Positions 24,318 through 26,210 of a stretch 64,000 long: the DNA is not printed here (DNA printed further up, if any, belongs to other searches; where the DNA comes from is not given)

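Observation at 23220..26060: Two-gene operon pairing a dGTPase-like HD hydrolase with a non-retron reverse transcriptase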

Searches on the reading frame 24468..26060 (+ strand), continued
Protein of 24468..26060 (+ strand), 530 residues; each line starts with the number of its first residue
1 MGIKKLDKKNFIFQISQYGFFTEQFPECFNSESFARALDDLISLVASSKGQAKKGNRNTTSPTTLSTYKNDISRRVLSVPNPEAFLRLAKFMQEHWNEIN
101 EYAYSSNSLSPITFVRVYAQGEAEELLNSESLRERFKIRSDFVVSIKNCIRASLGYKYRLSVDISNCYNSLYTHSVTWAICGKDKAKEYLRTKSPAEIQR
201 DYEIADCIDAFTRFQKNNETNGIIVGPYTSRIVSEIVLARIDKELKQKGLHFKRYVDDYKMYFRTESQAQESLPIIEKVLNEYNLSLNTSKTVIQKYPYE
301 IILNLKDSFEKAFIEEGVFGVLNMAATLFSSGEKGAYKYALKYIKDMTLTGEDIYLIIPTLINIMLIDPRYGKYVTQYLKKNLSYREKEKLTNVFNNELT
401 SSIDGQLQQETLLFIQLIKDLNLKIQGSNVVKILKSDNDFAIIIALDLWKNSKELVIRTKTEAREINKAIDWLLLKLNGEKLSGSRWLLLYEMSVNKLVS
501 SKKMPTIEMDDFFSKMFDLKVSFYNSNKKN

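Call 59: search_protein_families(library=ncbifam, proteins=[L001:5590-5976:+, L130:3057-3470:+, L115:5391-5852:+, L003:3906-4820:+, L130:2788-3060:+, L130:2300-2755:+], max_evalue=0.001)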
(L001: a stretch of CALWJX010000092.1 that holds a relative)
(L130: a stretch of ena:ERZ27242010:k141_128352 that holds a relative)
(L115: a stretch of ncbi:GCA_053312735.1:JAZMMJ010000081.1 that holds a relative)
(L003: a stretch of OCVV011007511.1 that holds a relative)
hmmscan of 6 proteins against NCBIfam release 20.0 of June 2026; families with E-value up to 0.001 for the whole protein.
L001:5590-5976:+ (128 aa): 14 families
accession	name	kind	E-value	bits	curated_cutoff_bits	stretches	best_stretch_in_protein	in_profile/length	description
NF006530.0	PRK08999.1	equivalog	1.1e-35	123.2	245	1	3-125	5-128/315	Nudix family hydrolase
NF007834.0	PRK10546.1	equivalog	5e-31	107.3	156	1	2-123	2-123/135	pyrimidine (deoxy)nucleoside triphosphate diphosphatase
TIGR00586.1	mutt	equivalog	2.2e-24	85.9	97.9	1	10-126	12-128/129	8-oxo-dGTP diphosphatase MutT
NF008044.0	PRK10776.1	equivalog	1e-22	80.4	148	1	13-127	14-128/130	8-oxo-dGTP diphosphatase MutT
NF012016.0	PRK15472.1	equivalog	2.1e-09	37.2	95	1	6-118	6-131/141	nucleoside triphosphatase NudI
NF001299.0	PRK00241.1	equivalog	1.8e-07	30.9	158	1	8-107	139-236/263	NAD(+) diphosphatase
NF003785.0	PRK05379.1-1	equivalog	2e-07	30.5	418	1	6-68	205-266/347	bifunctional nicotinamide-nucleotide adenylyltransferase/Nudix hydroxylase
TIGR02705.1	nudix_YtkD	equivalog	4e-07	29.7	154.4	1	24-57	41-72/156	RNA deprotection pyrophosphohydrolase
NF052459.1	OxoGTPPhMutT1Mycb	equivalog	2.6e-06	26.8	475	1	24-125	23-125/292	8-oxo-(d)GTP phosphatase MutT1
NF006961.0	PRK09438.1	equivalog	0.00011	21.7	103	1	30-69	32-72/151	dihydroneopterin triphosphate diphosphatase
NF011963.0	PRK15434.1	subfamily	0.00022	21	146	1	16-106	30-131/159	GDP-mannose mannosyl hydrolase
NF001936.0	PRK00714.1-3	equivalog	0.00035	20.5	118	1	17-59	25-64/155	RNA pyrophosphohydrolase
NF001938.0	PRK00714.1-5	equivalog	0.0007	19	116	1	8-60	24-75/172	RNA pyrophosphohydrolase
NF041652.1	Nud_hyd_Dein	equivalog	0.00072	19.8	200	1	20-94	31-105/152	Nudix hydrolase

L130:3057-3470:+ (137 aa): 24 families
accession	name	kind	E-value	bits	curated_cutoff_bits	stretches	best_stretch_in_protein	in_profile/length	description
NF006530.0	PRK08999.1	equivalog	4.8e-37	127.7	245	1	1-126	3-129/315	Nudix family hydrolase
NF007834.0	PRK10546.1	equivalog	1e-35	122.5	156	1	1-121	1-121/135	pyrimidine (deoxy)nucleoside triphosphate diphosphatase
NF008044.0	PRK10776.1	equivalog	5.7e-34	116.8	148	1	1-127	1-128/130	8-oxo-dGTP diphosphatase MutT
TIGR00586.1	mutt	equivalog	2e-33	115.1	97.9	1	1-126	2-128/129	8-oxo-dGTP diphosphatase MutT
NF012016.0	PRK15472.1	equivalog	2.8e-09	36.8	95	1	5-119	5-132/141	nucleoside triphosphatase NudI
NF052459.1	OxoGTPPhMutT1Mycb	equivalog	6.9e-09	35.2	475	1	32-128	31-128/292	8-oxo-(d)GTP phosphatase MutT1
NF001936.0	PRK00714.1-3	equivalog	1.1e-07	31.9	118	1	13-81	21-88/155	RNA pyrophosphohydrolase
NF003785.0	PRK05379.1-1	equivalog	1.6e-07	30.8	418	1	8-79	207-281/347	bifunctional nicotinamide-nucleotide adenylyltransferase/Nudix hydroxylase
NF001938.0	PRK00714.1-5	equivalog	2.1e-07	30.4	116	1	6-80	16-97/172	RNA pyrophosphohydrolase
TIGR02705.1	nudix_YtkD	equivalog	4.5e-07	29.5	154.4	1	32-74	47-89/156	RNA deprotection pyrophosphohydrolase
NF041652.1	Nud_hyd_Dein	equivalog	8.5e-07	29.3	200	1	10-89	20-103/152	Nudix hydrolase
NF001937.0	PRK00714.1-4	equivalog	2.8e-06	27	139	1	5-62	10-63/161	RNA pyrophosphohydrolase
NF001299.0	PRK00241.1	equivalog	3.5e-06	26.7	158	1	11-77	142-206/263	NAD(+) diphosphatase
NF006961.0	PRK09438.1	equivalog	4.5e-06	26.2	103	1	10-99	15-100/151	dihydroneopterin triphosphate diphosphatase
NF001934.0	PRK00714.1-1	equivalog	5e-06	26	241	1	6-66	11-67/176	RNA pyrophosphohydrolase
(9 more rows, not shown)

L115:5391-5852:+ (153 aa): 11 families
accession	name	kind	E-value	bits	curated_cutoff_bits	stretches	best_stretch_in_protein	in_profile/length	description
NF006961.0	PRK09438.1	equivalog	3.4e-08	33.1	103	1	5-128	9-130/151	dihydroneopterin triphosphate diphosphatase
TIGR02705.1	nudix_YtkD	equivalog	3.7e-07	29.8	154.4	1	15-61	33-78/156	RNA deprotection pyrophosphohydrolase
NF008044.0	PRK10776.1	equivalog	2.5e-06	27.4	148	1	29-62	33-65/130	8-oxo-dGTP diphosphatase MutT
NF041652.1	Nud_hyd_Dein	equivalog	1.2e-05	25.5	200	1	22-62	37-77/152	Nudix hydrolase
NF001299.0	PRK00241.1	equivalog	1.7e-05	24.4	158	1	11-60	140-191/263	NAD(+) diphosphatase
NF002995.0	PRK03759.1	equivalog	3.3e-05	23.6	127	1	18-130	48-153/185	isopentenyl-diphosphate Delta-isomerase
NF006530.0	PRK08999.1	equivalog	6e-05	22.2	245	0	11-64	12-69/315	Nudix family hydrolase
NF001938.0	PRK00714.1-5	equivalog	0.00011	21.6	116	1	24-130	41-150/172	RNA pyrophosphohydrolase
NF001936.0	PRK00714.1-3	equivalog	0.00021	21.2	118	1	19-150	25-152/155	RNA pyrophosphohydrolase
TIGR00586.1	mutt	equivalog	0.00032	20.7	97.9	0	29-87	34-90/129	8-oxo-dGTP diphosphatase MutT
NF001937.0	PRK00714.1-4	equivalog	0.00057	19.5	139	1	11-83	14-84/161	RNA pyrophosphohydrolase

L003:3906-4820:+ (304 aa): 0 families

L130:2788-3060:+ (90 aa): 0 families

L130:2300-2755:+ (151 aa): 0 families

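Call 60: search_protein_families(library=padloc, proteins=[L001:5590-5976:+, L130:3057-3470:+, L115:5391-5852:+, L003:3906-4820:+, L130:2788-3060:+, L130:2300-2755:+, L003:1406-3859:+], max_evalue=0.001)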
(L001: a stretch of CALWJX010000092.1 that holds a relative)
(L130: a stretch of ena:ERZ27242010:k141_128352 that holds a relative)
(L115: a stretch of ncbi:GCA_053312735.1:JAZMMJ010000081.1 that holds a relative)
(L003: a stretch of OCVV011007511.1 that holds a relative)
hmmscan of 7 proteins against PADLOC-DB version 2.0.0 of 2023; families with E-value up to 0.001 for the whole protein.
L001:5590-5976:+ (128 aa): 1 family
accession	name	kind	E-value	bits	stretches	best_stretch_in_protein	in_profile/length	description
PDLC04899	PDC-S07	-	2.3e-45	151.6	1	3-126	6-129/135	-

L130:3057-3470:+ (137 aa): 1 family
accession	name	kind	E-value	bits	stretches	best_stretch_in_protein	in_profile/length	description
PDLC04899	PDC-S07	-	1.3e-49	165.3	1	1-128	3-131/135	-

L115:5391-5852:+ (153 aa): 1 family
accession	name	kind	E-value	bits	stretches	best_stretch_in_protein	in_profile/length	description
PDLC04899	PDC-S07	-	7.4e-09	33.4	1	7-62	9-67/135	-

L003:3906-4820:+ (304 aa): 1 family
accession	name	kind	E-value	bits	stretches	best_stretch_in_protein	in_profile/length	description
PDLC04900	PDC-S08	-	4.7e-128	424.6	1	1-299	15-315/323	-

L130:2788-3060:+ (90 aa): 0 families

L130:2300-2755:+ (151 aa): 0 families

L003:1406-3859:+ (817 aa): 3 families
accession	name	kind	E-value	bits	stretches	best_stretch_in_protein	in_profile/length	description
PDLC04550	PDC-M26B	-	3.2e-07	26.9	1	316-474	481-639/855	-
PDLC04548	PDC-M26B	-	8.5e-06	22.1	1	305-487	472-658/857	-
PDLC04549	PDC-M26B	-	0.00013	18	1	296-478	449-630/845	-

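Call 72: find_related_loci(query=L130:3057-3470:+, collection=viral_contigs, flank=3000)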
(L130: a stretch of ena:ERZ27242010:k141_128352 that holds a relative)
Query L130:3057-3470:+ (137 aa) in viral_contigs; peptide patterns used: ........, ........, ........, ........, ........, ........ (x = any residue, [..] = any of these).
32 stretches matched a pattern; 29 encode a relative of the query (tblastn E <= 1e-3); 29 distinct loci.
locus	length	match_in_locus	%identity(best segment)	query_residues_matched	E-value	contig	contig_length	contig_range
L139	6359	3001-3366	61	1-122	3e-49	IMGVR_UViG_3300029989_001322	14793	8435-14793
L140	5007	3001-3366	39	5-126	1e-26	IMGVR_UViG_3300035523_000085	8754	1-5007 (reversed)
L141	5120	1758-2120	41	1-122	4e-25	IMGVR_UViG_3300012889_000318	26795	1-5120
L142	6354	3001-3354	35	1-118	2e-23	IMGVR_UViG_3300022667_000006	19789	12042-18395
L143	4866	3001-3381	36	1-128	2e-23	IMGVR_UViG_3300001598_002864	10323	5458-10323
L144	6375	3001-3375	39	1-126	5e-23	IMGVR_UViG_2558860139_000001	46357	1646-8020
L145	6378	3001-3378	35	1-127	1e-21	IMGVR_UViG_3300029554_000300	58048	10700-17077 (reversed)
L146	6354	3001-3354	36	2-118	1e-21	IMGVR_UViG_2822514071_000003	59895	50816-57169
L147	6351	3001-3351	41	1-118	6e-25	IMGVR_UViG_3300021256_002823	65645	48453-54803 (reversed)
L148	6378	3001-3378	38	2-129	1e-20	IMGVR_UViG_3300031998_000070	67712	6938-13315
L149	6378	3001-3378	38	2-129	1e-20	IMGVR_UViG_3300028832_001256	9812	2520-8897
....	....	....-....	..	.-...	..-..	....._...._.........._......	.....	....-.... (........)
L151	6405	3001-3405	36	1-134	2e-20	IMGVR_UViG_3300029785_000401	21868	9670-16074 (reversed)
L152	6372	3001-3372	36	1-125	1e-19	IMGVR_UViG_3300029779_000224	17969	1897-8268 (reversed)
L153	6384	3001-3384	36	1-125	4e-19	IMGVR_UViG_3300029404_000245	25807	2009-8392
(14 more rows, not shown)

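Call 88: predict_structure(alignment_id=A1)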
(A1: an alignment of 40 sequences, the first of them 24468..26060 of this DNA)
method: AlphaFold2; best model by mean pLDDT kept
length: 530 residues; sequences in the alignment: 40
mean_pLDDT: 87.6   pTM: 0.88
mean pLDDT of the five models: 87.6, 87.4, 87.3, 85.2, 81.6
residues with pLDDT >= 90: 306; 70-90: 183; 50-70: 29; < 50: 12
segments of 3 or more residues with pLDDT < 50: 69-73, 169-173
pLDDT, mean of each block of 10 residues (from residue 1): 77 93 86 95 93 87 69 64 95 94 93 83 85 82 84 92 66 73 92 93 94 74 71 91 95 90 95 94 82 84 84 92 92 86 86 79 86 88 74 93 90 93 95 95 97 94 97 95 94 95 90 97 80
secondary structure, 60 per line:
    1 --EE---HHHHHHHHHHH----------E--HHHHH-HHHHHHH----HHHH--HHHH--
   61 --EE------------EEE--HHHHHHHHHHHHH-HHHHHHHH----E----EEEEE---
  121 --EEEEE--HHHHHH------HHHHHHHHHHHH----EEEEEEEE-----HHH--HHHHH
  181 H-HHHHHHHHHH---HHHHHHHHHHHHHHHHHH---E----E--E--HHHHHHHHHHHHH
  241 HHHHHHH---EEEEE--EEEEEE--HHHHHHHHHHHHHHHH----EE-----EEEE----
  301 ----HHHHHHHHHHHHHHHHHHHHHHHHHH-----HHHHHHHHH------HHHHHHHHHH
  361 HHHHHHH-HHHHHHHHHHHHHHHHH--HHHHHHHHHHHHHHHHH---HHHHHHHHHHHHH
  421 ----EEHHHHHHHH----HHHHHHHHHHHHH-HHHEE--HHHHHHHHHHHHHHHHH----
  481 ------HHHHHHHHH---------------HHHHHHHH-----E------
elements in order: H8-18 H32-36 H38-44 H49-52 H55-58 E77-79 H82-94 H96-103 E113-117 E123-127 H130-135 H142-153 E158-165 H176-181 H183-192 H196-213 H228-247 E251-255 E258-263 H266-281 E293-296 H305-330 H336-344 H351-367 H369-385 H388-404 H408-420 H427-434 H439-451 H460-476 H487-495 H511-518

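Call 90: fold_search(model_id=the predicted structure, library=pdb)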
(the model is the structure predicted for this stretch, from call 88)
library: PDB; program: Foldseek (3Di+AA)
matches with E <= 10: 971; with E <= 0.001: 93
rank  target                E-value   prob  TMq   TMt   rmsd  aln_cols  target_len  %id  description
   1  9wy8_A                4.1e-21  1.00  0.75  0.80   5.0       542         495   22  Cryo-EM structure of the hexameric DRT6 (released 2026-01-21)
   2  9l9s_B                4.7e-21  1.00  0.73  0.72   5.7       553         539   24  The crystal structure of UG15 (released 2026-01-14)
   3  9vdv_A                1.2e-20  1.00  0.72  0.76   5.2       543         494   23  Cryo-EM structure of the catalytically inactive DRT4 (released 2025-11-12)
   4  9l9s_A                5.2e-20  1.00  0.71  0.70   5.9       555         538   23  The crystal structure of UG15 (released 2026-01-14)
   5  9vdo_A                7.4e-20  1.00  0.72  0.76   5.1       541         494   24  Cryo-EM structure of the substrate bound DRT4 (released 2025-11-12)
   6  7r07_D                6.3e-17  1.00  0.71  0.63   5.9       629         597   17  Abortive infection DNA polymerase AbiK from Lactococcus lactis (released 2022-09-07)
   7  7r07_F                8.3e-17  1.00  0.70  0.63   6.1       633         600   18  Abortive infection DNA polymerase AbiK from Lactococcus lactis (released 2022-09-07)
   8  7z0z_A                1.6e-16  1.00  0.70  0.64   5.9       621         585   18  Abortive infection DNA polymerase AbiK from Lactococcus lactis, Y44F variant (released 2022-09-07)
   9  7r07_C                2.1e-16  1.00  0.68  0.61   5.5       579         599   19  Abortive infection DNA polymerase AbiK from Lactococcus lactis (released 2022-09-07)
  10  7r06_A                2.2e-16  1.00  0.72  0.65   5.1       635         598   18  Abortive infection DNA polymerase AbiK from Lactococcus lactis (released 2022-09-07)
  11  7r08_A                1.3e-12  1.00  0.54  0.58   9.1       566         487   18  Abortive infection DNA polymerase Abi-P2 (released 2022-09-07)
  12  7r08_C                2.8e-12  1.00  0.51  0.55   9.7       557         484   17  Abortive infection DNA polymerase Abi-P2 (released 2022-09-07)
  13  7r08_F                7.5e-12  1.00  0.53  0.58   8.7       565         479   17  Abortive infection DNA polymerase Abi-P2 (released 2022-09-07)
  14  7r08_D                1.1e-11  1.00  0.55  0.60   8.5       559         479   17  Abortive infection DNA polymerase Abi-P2 (released 2022-09-07)
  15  7r08_B                5.7e-11  1.00  0.49  0.53  10.1       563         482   16  Abortive infection DNA polymerase Abi-P2 (released 2022-09-07)
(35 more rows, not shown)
